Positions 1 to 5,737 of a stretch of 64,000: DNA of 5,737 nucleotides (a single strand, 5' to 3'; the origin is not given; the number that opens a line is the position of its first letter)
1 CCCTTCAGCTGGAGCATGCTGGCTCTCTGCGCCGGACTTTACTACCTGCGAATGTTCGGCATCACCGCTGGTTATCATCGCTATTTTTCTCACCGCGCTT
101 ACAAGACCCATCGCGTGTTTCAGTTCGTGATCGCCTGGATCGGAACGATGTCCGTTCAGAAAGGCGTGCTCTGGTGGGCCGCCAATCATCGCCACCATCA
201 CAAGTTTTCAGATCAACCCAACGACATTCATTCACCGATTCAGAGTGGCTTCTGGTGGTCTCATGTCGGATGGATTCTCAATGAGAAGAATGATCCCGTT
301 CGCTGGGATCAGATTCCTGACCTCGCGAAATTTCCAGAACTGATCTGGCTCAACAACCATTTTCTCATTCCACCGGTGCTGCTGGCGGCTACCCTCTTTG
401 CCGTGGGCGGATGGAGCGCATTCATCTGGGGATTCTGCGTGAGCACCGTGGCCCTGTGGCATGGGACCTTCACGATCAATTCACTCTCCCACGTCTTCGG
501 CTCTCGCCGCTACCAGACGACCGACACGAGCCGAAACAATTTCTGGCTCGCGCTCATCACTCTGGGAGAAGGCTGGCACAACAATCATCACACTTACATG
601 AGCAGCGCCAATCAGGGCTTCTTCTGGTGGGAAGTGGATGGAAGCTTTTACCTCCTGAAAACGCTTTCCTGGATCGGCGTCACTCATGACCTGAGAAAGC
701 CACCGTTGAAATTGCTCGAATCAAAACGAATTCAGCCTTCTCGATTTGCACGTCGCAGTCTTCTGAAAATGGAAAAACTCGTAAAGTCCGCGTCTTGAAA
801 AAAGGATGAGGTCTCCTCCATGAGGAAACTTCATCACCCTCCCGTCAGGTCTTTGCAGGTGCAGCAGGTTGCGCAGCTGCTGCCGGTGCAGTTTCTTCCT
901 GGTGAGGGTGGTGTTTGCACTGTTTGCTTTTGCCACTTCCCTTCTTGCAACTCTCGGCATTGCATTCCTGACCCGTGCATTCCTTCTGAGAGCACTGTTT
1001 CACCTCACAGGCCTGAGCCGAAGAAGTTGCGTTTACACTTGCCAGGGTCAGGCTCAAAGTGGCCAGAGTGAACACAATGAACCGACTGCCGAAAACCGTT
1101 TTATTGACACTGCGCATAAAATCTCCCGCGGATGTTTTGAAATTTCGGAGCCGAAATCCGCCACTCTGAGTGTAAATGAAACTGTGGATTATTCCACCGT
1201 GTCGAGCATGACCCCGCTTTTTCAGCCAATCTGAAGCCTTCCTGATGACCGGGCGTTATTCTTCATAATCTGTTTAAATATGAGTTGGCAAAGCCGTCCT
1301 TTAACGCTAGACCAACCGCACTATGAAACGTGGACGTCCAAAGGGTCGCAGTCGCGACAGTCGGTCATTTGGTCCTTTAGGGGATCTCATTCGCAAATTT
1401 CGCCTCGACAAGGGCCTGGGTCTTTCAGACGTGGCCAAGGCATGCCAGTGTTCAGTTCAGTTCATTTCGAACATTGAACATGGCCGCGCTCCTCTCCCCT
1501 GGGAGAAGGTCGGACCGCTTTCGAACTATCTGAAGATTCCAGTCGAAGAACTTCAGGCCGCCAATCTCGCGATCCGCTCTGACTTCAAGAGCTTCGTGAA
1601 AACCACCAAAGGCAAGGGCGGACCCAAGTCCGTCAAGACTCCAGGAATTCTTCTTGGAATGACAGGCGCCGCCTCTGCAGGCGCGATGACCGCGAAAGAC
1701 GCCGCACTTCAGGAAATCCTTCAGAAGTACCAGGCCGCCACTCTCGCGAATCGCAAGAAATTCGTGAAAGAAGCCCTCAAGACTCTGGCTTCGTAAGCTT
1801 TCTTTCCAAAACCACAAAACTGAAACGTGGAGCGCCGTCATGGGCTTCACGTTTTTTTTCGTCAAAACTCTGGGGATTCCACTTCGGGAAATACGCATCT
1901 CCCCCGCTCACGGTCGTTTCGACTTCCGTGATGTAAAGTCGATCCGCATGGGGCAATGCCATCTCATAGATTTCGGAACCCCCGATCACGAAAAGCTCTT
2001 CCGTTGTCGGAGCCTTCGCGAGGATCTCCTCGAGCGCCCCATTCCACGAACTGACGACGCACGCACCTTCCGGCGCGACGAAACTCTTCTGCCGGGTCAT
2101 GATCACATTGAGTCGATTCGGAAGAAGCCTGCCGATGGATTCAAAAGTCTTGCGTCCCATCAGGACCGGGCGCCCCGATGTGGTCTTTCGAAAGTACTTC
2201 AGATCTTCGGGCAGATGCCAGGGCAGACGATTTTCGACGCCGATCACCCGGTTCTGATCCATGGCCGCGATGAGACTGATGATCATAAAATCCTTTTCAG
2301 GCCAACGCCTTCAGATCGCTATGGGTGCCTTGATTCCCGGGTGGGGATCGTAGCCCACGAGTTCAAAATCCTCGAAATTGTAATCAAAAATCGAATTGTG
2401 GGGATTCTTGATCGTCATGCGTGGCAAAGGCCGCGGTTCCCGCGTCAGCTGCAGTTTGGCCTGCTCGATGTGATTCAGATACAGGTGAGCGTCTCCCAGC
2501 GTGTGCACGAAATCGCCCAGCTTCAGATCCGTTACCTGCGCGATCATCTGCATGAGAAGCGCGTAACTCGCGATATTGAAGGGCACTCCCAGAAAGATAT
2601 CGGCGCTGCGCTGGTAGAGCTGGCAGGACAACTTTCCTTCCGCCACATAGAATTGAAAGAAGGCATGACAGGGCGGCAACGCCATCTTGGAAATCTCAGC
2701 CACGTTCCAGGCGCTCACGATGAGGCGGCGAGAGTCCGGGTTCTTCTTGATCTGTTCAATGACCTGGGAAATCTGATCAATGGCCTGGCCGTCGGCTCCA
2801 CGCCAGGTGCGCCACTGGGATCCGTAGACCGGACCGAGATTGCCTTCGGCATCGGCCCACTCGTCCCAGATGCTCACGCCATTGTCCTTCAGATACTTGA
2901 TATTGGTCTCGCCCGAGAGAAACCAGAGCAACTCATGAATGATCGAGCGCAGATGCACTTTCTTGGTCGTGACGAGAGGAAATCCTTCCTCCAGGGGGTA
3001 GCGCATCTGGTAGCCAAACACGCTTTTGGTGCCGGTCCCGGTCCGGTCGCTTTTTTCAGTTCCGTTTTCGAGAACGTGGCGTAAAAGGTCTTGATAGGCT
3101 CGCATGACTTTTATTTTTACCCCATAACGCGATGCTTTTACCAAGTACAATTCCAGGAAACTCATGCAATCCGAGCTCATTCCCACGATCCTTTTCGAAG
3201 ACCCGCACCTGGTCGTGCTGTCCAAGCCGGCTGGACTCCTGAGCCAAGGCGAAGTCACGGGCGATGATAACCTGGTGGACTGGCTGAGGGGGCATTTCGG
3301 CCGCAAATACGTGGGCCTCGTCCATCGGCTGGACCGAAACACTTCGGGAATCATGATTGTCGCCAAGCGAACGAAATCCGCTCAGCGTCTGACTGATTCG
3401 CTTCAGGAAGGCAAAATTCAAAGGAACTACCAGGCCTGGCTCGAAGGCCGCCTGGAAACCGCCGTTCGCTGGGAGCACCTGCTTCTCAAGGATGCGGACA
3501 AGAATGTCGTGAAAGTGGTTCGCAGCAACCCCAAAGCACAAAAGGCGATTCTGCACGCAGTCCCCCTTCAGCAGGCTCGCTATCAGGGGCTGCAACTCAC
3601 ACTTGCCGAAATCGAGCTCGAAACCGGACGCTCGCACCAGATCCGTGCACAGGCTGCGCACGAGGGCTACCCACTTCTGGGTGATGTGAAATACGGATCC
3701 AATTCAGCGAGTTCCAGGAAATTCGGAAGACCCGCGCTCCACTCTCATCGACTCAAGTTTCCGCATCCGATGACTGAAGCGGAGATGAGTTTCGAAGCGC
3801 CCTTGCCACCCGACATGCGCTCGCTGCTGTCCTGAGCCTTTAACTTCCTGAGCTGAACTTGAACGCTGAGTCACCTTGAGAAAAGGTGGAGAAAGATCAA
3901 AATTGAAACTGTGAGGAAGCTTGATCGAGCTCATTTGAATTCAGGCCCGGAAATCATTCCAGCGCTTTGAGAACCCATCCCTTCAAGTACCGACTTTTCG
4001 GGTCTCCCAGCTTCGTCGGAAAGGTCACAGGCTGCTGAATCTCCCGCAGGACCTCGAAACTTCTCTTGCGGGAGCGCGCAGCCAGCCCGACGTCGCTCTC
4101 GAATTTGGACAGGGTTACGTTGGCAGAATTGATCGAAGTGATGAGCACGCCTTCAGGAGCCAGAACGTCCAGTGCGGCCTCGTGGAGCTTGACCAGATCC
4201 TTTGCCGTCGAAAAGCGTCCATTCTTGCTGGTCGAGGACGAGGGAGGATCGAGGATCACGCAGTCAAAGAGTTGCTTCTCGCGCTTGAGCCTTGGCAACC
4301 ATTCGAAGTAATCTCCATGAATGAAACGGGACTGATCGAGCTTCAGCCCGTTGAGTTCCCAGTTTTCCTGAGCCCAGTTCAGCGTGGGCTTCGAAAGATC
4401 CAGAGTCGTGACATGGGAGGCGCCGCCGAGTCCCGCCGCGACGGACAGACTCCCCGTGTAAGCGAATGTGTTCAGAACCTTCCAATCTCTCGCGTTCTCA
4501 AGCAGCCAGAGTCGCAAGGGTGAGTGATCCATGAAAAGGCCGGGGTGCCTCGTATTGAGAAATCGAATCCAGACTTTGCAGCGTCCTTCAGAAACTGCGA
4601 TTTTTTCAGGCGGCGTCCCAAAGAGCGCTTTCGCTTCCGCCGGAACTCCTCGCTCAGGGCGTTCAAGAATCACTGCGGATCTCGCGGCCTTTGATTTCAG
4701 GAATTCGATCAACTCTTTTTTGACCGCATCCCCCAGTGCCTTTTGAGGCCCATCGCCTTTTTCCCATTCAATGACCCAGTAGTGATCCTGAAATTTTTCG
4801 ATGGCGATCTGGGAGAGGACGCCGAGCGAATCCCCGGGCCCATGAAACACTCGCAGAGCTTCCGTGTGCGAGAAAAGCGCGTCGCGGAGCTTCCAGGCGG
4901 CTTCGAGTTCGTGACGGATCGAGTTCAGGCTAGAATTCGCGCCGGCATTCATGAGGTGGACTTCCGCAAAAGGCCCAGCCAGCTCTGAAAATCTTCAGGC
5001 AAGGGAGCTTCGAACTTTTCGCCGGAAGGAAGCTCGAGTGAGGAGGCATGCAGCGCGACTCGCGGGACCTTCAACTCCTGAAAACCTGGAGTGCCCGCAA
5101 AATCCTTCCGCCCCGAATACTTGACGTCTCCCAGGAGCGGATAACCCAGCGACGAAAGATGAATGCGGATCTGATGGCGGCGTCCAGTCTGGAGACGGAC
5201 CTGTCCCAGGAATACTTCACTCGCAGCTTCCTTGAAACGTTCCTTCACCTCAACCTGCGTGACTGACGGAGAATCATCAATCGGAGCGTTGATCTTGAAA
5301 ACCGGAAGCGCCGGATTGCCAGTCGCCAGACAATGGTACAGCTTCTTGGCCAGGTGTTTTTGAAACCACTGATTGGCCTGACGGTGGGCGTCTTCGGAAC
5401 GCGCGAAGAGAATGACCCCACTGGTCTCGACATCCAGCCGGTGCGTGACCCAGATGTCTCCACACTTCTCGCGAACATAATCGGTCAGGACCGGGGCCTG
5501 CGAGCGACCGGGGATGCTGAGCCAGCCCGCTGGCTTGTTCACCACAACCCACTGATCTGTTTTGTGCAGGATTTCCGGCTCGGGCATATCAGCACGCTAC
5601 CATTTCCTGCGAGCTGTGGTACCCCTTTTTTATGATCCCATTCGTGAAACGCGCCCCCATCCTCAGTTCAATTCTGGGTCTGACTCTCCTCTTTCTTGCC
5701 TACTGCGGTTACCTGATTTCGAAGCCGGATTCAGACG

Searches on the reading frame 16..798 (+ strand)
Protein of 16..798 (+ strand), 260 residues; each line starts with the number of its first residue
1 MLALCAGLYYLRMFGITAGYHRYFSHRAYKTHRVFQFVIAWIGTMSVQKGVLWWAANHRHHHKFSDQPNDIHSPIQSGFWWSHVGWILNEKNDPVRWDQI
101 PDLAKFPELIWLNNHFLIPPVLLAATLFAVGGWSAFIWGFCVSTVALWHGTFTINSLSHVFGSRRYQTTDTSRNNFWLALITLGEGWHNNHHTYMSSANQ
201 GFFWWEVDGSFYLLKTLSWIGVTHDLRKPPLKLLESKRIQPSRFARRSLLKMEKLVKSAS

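Call 38: search_protein_families(library=pfam, proteins=[window:16-798:+], max_evalue=0.001)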
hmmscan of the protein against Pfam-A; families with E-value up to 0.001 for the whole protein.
window:16-798:+ (260 aa): 1 family
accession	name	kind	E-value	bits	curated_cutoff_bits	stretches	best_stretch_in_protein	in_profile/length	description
PF00487.30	FA_desaturase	-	6.5e-18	65.8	29.7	1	4-196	8-225/253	Fatty acid desaturase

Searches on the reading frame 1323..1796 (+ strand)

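Call 38: search_protein_families(library=pfam, proteins=[window:1323-1796:+], max_evalue=0.001)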
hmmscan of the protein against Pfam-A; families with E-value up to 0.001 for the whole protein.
window:1323-1796:+ (157 aa): 2 families
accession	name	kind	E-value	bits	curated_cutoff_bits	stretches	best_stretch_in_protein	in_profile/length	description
PF13560.12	HTH_31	-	2e-09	38.1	27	1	19-79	2-63/64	Helix-turn-helix domain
PF01381.28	HTH_3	-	4.1e-05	24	23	1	23-77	1-55/55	Helix-turn-helix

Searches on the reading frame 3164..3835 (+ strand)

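Call 38: search_protein_families(library=pfam, proteins=[window:3164-3835:+], max_evalue=0.001)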
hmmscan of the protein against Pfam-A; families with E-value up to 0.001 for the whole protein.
window:3164-3835:+ (223 aa): 1 family
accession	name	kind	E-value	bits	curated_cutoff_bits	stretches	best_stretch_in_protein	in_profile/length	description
PF00849.27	PseudoU_synth_2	-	6.3e-28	98.4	26.8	1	15-166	1-152/152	RNA pseudouridylate synthase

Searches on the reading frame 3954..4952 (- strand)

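Call 38: search_protein_families(library=pfam, proteins=[window:3954-4952:-], max_evalue=0.001)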
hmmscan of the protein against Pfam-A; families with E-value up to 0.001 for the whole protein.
window:3954-4952:- (332 aa): 6 families
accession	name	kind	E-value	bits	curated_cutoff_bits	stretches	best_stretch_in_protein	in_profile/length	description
PF10672.15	Methyltrans_SAM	-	2.3e-30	106.3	27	1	34-281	2-245/286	S-adenosylmethionine-dependent methyltransferase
PF03602.21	Cons_hypoth95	-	3e-08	34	24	1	152-242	38-127/182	Conserved hypothetical protein 95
PF13847.12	Methyltransf_31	-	1.1e-05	25.6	27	1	166-275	14-113/145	Methyltransferase domain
PF05175.20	MTS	-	0.0001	22.4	23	1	155-285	31-151/170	Methyltransferase small domain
PF09445.16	Methyltransf_15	-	0.00019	21.5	22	1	180-249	24-94/165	RNA cap guanine-N2 methyltransferase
PF06325.19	PrmA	-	0.00021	21.3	22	0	164-205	170-211/296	Ribosomal protein L11 methyltransferase (PrmA)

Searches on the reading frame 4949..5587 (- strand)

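Call 38: search_protein_families(library=pfam, proteins=[window:4949-5587:-], max_evalue=0.001)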
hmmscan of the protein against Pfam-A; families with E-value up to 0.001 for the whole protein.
window:4949-5587:- (212 aa): 1 family
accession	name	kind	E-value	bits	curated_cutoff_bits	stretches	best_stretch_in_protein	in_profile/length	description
PF00849.27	PseudoU_synth_2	-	2.6e-22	80.1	26.8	1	13-146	2-152/152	RNA pseudouridylate synthase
